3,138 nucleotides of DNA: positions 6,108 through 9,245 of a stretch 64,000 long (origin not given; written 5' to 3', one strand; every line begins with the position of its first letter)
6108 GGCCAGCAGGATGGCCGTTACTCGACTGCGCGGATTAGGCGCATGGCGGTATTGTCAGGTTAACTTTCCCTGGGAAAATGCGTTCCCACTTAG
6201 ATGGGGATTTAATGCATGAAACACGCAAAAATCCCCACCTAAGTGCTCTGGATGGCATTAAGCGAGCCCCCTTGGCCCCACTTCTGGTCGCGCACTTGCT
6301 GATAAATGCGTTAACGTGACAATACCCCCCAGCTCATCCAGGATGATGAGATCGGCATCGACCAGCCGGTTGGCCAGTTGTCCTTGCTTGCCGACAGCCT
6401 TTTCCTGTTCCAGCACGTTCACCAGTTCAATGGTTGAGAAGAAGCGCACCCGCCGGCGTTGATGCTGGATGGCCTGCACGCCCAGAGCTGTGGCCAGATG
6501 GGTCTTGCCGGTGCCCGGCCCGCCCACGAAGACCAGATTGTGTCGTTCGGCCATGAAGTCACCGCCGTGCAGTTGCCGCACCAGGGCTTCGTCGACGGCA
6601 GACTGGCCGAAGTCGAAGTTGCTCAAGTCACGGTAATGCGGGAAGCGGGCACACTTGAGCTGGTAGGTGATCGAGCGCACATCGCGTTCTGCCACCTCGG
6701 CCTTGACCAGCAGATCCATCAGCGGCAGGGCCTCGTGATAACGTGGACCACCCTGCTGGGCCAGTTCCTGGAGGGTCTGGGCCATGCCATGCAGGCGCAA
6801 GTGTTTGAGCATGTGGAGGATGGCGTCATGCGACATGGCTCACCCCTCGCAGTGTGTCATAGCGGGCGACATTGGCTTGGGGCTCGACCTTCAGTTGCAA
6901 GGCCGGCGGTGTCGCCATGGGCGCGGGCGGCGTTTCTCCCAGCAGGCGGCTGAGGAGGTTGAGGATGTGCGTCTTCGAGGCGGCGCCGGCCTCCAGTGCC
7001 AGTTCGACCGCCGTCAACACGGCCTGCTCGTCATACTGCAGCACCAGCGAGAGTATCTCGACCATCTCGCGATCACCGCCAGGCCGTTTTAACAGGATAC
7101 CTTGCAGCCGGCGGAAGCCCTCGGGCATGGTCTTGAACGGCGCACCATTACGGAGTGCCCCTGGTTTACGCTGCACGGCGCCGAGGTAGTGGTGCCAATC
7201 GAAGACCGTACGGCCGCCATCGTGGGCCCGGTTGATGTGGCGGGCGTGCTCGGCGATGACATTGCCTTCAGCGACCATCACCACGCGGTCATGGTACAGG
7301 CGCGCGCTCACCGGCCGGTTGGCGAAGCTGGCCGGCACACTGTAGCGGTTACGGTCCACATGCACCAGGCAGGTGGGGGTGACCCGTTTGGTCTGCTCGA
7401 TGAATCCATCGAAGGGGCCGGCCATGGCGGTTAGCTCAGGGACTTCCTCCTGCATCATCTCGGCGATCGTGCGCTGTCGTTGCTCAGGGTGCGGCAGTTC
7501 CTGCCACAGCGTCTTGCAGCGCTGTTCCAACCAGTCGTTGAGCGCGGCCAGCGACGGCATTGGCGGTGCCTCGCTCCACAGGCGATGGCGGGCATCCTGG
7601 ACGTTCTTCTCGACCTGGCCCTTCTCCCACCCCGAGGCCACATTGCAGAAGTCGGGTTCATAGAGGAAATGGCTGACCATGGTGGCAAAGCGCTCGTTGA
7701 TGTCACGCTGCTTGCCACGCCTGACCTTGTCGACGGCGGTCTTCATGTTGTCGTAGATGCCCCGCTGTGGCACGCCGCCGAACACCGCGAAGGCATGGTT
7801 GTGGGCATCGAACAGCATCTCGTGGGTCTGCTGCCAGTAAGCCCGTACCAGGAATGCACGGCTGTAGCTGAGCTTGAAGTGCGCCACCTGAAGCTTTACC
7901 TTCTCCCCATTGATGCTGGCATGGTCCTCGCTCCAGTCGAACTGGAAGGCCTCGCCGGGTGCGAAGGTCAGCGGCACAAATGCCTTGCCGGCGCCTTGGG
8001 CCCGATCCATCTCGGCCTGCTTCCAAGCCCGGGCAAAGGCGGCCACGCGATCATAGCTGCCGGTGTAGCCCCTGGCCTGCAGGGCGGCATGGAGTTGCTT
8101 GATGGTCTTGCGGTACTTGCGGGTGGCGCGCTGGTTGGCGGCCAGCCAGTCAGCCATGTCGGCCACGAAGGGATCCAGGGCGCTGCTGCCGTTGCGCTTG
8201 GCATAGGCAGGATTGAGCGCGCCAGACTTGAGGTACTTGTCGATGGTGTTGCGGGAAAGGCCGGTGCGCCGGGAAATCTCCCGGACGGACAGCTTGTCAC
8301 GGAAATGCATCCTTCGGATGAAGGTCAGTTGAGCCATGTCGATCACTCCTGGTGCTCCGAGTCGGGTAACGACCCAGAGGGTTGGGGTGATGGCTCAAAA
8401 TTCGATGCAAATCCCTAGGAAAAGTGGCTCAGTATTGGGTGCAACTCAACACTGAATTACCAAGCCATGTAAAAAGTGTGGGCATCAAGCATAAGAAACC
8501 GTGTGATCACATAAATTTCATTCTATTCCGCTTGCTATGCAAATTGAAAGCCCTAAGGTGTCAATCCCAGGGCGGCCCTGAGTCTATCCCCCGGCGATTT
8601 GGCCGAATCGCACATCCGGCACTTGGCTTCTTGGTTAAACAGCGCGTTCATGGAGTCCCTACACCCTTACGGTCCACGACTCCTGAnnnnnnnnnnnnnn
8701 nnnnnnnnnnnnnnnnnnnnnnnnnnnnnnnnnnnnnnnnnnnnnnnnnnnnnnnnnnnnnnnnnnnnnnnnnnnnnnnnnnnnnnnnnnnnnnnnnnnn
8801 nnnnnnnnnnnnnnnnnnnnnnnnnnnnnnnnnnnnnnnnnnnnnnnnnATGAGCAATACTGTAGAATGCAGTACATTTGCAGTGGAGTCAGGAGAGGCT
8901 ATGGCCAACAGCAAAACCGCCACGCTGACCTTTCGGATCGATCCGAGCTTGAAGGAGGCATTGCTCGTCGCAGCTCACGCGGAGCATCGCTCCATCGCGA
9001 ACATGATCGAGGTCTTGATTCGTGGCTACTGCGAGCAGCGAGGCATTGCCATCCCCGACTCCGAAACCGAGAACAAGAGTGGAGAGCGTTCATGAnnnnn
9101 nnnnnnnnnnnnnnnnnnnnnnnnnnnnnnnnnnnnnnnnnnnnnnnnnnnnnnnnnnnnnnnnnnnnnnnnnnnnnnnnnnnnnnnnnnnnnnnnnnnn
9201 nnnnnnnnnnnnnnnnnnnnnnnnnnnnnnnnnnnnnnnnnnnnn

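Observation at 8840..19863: Six-gene RHH / DUF499 (BrxC-like) / small protein / DUF1156 methyltransferase / PLD-SNF2 / HEPN-like operon: methylation-associated defence system outside the BREX and DISARM definitions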

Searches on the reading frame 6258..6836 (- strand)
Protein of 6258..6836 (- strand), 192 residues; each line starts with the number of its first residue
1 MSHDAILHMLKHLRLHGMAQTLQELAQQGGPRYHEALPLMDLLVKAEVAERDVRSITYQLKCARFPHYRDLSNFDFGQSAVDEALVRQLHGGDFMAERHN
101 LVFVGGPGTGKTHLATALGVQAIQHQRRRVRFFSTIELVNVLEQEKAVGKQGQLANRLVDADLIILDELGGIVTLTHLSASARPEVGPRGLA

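Call 14: search_protein_families(library=pfam, proteins=[window:6258-6836:-], max_evalue=0.001)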
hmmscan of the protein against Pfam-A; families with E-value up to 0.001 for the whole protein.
window:6258-6836:- (192 aa): 5 families
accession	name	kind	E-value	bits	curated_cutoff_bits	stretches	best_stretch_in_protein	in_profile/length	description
PF01695.23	IstB_IS21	-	1.2e-40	140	24.1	1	10-170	3-163/238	IstB-like ATP binding protein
PF02562.22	PhoH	-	1.3e-05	25.3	27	1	97-174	17-92/205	PhoH-like protein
PF00308.24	Bac_DnaA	-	2.5e-05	24.9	23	1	97-169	32-106/162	Bacterial DnaA ATPAse domain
PF00004.35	AAA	-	0.00014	22.8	21.2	1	102-174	2-71/131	ATPase family associated with various cellular activities (AAA)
PF20720.3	nSTAND3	-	0.00068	19.8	27.2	0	95-142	14-61/155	Novel STAND NTPase 3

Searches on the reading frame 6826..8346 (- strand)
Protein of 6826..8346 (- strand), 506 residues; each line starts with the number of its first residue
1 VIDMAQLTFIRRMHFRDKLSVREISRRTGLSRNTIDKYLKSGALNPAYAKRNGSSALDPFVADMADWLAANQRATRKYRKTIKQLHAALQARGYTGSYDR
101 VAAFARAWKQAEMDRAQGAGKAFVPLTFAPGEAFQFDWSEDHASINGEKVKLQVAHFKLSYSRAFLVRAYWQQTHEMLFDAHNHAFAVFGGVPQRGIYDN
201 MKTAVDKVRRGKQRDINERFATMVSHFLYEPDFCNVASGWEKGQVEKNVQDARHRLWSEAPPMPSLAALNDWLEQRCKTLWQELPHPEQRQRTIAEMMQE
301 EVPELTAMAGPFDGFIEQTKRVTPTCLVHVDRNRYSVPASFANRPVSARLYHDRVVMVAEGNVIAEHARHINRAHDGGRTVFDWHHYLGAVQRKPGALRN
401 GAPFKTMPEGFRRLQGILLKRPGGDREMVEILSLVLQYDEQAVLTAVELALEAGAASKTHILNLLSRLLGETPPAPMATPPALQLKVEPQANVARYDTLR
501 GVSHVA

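Call 14: search_protein_families(library=pfam, proteins=[window:6826-8346:-], max_evalue=0.001)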
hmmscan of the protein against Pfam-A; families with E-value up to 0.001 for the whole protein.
window:6826-8346:- (506 aa): 2 families
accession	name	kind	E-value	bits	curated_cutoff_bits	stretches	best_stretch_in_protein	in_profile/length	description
PF22483.2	Mu-transpos_C_2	-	1.8e-16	60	27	1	310-374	4-68/73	Mu transposase, C-terminal domain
PF00665.32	rve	-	6.5e-08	33.2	32.6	1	130-235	4-98/102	Integrase core domain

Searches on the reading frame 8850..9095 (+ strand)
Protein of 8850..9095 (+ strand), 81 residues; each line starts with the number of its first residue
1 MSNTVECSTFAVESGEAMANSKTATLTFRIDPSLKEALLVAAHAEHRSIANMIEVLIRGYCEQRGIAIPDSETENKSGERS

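Call 3: search_protein_families(library=pfam, proteins=[window:8850-9095:+], max_evalue=0.01)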
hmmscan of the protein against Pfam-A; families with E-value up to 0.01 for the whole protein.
window:8850-9095:+ (81 aa): 2 families
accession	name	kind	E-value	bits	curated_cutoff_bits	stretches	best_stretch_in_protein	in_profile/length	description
PF07878.17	RHH_5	-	0.0019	18.4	26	1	34-60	12-38/43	CopG-like RHH_1 or ribbon-helix-helix domain, RHH_5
PF01402.27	RHH_1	-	0.0034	17.7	20.5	1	26-62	2-38/39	Ribbon-helix-helix protein, copG family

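Call 4: search_protein_families(library=padloc, proteins=[window:8850-9095:+], max_evalue=0.01)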
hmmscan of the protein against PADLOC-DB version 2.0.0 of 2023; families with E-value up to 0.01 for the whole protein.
window:8850-9095:+ (81 aa): 0 families

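Call 6: search_protein_families(library=ncbifam, proteins=[window:8850-9095:+], max_evalue=0.01)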
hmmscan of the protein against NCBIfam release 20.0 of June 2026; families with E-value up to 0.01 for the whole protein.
window:8850-9095:+ (81 aa): 0 families

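Call 16: list_cluster_members(proteins=[window:8850-9095:+, window:9092-12214:+, window:12217-12849:+, window:12853-15816:+, window:15821-18559:+, window:18562-19863:+])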
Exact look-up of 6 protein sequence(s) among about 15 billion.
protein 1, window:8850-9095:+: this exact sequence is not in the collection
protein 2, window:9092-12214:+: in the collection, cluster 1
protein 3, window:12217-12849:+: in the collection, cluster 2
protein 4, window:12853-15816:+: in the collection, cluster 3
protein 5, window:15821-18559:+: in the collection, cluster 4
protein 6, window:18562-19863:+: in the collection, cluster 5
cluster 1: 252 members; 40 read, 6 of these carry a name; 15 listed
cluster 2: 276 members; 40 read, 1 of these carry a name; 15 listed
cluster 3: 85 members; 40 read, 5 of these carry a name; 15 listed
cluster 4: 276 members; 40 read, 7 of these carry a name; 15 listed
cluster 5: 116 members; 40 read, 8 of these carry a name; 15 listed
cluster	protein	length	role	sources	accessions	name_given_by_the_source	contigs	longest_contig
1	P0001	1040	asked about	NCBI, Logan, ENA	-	-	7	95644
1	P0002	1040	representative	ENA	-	-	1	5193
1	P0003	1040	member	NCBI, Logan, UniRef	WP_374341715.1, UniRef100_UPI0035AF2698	anti-phage-associated DUF499 domain-containing protein [Azonexus sp.] | anti-phage-associated DUF499 domain-containing protein n=1 Tax=Azonexus sp. TaxID=1872668 ...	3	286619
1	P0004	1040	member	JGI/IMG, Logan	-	hypothetical protein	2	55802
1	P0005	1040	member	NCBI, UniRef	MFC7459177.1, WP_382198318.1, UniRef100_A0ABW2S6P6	anti-phage-associated DUF499 domain-containing protein [Hydrogenophaga defluvii] | Anti-phage-associated DUF499 domain-containing protein n=1 Tax=Hydrogenophaga defluvii ...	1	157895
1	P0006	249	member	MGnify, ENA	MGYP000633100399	FL=1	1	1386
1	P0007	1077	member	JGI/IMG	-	hypothetical protein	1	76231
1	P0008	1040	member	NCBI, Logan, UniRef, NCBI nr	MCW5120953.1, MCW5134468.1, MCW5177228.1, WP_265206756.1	DUF499 domain-containing protein [Burkholderia cenocepacia] | anti-phage-associated DUF499 domain-containing protein n=1 Tax=Burkholderia cenocepacia ... | anti-phage-associated DUF499 domain-containing protein [Burkholderia cenocepacia]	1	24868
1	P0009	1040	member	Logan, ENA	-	-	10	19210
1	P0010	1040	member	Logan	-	-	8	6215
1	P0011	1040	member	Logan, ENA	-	-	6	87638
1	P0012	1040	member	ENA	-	-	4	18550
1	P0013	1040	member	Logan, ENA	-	-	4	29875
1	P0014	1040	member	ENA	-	-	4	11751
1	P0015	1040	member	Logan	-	-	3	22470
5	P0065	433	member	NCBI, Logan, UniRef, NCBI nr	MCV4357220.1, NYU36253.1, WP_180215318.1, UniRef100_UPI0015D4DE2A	hypothetical protein OD762_00560 [Pseudomonas aeruginosa] | hypothetical protein n=1 Tax=Pseudomonas aeruginosa TaxID=287 RepID=UPI0015D4DE2A | hypothetical protein [Pseudomonas aeruginosa]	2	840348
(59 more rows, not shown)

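Call 69: find_encoding_contigs(protein=P0065, flank=10000, max_places=3)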
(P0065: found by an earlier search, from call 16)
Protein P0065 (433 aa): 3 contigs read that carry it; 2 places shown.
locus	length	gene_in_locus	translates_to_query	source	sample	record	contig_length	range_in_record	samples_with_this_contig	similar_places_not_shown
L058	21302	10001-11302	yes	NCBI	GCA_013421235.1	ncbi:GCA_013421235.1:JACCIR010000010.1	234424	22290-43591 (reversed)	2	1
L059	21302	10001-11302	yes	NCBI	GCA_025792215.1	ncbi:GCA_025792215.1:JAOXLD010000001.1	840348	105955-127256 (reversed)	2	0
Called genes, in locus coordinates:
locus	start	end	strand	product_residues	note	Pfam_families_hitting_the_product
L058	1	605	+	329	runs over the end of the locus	-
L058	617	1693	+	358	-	PF13289:SIR2_2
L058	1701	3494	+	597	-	PF01935:DUF87, PF05872:HerA_C (weak)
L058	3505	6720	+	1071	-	PF01555:N6_N4_Mtase (faint)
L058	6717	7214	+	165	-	-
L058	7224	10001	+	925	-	PF00176:SNF2-rel_dom, PF00270:DEAD, PF04851:ResIII, PF00271:Helicase_C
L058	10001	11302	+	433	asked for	-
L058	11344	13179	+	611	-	PF03235:GmrSD_N, PF07510:GmrSD_C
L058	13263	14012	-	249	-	PF14348:DtrJ-like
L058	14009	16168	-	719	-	PF10412:TrwB_AAD_bind (faint), PF12696:TraG-D_C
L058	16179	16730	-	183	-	PF11072:DUF2859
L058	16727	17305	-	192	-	PF01464:SLT (faint)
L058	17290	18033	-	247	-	-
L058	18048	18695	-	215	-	-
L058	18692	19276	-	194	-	-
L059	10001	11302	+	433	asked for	-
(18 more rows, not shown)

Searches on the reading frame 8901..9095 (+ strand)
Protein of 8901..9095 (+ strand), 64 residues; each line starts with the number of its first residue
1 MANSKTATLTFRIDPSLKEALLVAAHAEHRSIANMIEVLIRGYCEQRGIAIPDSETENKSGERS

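Call 74: search_protein_families(library=pfam, proteins=[window:8901-9095:+], max_evalue=0.01)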
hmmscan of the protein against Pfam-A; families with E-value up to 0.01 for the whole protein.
window:8901-9095:+ (64 aa): 2 families
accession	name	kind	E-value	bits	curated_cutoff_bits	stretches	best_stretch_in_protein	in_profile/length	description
PF07878.17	RHH_5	-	0.0013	18.9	26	1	17-43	12-38/43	CopG-like RHH_1 or ribbon-helix-helix domain, RHH_5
PF01402.27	RHH_1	-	0.0019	18.5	20.5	1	9-45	2-38/39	Ribbon-helix-helix protein, copG family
